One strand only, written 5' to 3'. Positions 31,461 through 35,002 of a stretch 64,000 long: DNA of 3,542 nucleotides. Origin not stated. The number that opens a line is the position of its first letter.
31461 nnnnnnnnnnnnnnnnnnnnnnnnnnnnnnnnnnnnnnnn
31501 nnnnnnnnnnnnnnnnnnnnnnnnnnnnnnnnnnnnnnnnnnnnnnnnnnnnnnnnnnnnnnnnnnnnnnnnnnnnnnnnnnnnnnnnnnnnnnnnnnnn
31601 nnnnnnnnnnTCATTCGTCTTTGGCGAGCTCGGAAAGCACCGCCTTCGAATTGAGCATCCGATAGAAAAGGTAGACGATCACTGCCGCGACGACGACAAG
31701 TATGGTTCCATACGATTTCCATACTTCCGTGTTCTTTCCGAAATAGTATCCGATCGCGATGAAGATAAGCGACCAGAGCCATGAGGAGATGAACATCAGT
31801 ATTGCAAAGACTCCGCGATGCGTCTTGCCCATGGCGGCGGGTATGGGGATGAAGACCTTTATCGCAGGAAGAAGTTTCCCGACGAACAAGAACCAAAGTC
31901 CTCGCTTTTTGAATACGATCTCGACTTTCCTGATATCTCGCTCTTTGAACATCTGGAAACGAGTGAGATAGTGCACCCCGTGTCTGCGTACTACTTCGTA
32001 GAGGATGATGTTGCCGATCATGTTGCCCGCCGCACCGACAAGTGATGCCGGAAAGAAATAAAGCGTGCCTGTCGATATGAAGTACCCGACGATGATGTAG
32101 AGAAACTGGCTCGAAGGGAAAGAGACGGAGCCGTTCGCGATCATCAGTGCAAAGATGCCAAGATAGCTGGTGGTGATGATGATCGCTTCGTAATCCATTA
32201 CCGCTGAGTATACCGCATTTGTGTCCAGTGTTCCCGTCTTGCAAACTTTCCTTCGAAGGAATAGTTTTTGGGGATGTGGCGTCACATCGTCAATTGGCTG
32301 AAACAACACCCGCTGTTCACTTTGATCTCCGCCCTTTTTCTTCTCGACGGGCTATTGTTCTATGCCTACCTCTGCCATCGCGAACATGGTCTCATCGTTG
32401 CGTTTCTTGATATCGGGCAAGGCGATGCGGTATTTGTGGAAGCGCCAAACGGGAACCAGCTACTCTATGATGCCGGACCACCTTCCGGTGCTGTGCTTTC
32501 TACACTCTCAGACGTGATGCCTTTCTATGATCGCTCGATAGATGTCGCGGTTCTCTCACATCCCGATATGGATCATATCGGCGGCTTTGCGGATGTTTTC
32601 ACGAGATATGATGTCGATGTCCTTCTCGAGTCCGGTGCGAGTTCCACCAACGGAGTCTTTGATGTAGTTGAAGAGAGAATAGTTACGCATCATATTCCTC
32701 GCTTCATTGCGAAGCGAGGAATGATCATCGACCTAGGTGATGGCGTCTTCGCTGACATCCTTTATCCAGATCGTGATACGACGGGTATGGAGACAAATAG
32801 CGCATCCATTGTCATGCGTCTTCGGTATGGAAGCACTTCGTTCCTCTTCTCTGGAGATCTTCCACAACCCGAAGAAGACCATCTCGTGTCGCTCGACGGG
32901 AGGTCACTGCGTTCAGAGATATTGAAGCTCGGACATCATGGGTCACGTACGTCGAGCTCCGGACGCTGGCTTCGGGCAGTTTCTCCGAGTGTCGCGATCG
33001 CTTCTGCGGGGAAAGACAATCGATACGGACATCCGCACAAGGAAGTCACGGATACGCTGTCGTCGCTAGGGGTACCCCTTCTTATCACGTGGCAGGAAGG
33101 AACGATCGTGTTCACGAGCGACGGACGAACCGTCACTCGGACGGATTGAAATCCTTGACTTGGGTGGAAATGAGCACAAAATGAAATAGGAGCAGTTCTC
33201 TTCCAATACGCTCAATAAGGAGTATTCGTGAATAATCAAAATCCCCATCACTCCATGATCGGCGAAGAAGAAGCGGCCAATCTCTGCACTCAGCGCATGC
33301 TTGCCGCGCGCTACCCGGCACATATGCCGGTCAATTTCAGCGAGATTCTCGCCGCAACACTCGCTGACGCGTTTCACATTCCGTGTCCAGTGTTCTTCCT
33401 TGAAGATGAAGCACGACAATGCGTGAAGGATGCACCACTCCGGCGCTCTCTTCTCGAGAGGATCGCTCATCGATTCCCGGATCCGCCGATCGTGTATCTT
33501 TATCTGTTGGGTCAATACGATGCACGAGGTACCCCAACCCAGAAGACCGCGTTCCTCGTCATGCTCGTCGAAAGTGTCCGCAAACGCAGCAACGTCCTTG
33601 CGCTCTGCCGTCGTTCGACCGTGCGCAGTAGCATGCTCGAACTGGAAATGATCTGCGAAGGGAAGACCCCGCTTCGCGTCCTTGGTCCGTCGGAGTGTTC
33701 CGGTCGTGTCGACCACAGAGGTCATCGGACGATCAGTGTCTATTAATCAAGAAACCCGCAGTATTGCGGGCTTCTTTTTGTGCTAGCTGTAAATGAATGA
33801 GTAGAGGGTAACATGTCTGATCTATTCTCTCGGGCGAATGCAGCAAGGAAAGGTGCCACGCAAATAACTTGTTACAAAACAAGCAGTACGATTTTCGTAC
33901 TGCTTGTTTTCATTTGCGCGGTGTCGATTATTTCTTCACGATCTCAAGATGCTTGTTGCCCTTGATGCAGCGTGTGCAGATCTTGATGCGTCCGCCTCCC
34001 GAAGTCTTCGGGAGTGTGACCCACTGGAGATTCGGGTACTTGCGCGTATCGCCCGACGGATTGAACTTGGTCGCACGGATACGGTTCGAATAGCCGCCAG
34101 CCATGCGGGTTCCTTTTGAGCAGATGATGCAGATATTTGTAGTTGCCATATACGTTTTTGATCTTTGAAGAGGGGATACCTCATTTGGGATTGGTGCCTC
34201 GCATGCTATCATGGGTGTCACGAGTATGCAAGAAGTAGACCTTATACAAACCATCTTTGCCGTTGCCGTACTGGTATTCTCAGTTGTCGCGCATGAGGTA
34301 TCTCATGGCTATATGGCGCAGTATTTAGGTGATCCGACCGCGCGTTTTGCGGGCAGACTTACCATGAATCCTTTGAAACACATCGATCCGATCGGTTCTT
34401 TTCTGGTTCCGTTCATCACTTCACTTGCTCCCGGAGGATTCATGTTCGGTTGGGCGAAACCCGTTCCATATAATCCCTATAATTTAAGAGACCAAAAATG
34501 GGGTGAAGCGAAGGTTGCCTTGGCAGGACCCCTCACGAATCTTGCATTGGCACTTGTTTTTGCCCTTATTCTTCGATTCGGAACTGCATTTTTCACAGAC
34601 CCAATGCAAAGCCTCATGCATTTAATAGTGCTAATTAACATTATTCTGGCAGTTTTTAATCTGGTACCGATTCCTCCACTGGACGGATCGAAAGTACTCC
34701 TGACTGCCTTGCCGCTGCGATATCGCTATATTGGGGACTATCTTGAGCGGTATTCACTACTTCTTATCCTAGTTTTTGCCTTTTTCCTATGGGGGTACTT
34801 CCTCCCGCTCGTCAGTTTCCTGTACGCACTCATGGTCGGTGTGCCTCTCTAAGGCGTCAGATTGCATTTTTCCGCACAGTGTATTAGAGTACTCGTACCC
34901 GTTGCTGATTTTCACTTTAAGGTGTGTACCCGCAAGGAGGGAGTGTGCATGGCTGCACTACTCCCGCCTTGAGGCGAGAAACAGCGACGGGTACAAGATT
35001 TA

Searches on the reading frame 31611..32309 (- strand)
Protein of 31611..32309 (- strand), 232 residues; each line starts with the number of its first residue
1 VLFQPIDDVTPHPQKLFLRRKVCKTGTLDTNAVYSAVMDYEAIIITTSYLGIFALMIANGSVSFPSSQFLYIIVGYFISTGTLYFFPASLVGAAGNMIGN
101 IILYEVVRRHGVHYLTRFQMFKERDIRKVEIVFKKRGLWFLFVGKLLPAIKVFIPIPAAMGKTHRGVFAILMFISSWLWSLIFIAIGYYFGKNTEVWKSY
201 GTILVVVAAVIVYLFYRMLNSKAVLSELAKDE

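Call 24: search_protein_families(library=pfam, proteins=[window:31611-32309:-], max_evalue=0.001)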
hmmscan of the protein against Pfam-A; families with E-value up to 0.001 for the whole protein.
window:31611-32309:- (232 aa): 1 family
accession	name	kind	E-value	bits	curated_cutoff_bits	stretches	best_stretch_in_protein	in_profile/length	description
PF09335.16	VTT_dom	-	5.3e-13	50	33.9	1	67-188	3-122/123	VTT domain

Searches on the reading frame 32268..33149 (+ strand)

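Call 24: search_protein_families(library=pfam, proteins=[window:32268-33149:+], max_evalue=0.001)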
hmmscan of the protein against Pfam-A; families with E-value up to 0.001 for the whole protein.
window:32268-33149:+ (293 aa): 1 family
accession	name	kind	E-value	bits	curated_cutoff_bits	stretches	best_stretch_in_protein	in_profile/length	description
PF00753.33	Lactamase_B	-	6.4e-12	46.2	22.7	1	49-248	3-195/196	Metallo-beta-lactamase superfamily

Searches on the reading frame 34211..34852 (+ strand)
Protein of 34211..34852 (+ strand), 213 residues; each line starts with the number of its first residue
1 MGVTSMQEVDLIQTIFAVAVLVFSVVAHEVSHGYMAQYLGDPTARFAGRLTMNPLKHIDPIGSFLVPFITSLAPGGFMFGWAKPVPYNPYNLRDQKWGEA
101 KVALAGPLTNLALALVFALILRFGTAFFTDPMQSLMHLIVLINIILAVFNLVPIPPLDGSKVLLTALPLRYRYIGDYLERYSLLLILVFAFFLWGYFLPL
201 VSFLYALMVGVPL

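Call 24: search_protein_families(library=pfam, proteins=[window:34211-34852:+], max_evalue=0.001)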
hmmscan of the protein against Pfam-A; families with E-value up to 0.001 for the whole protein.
window:34211-34852:+ (213 aa): 1 family
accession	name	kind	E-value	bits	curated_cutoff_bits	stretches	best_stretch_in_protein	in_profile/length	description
PF02163.28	Peptidase_M50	-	2e-17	63.7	27.2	2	132-191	159-219/221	Peptidase family M50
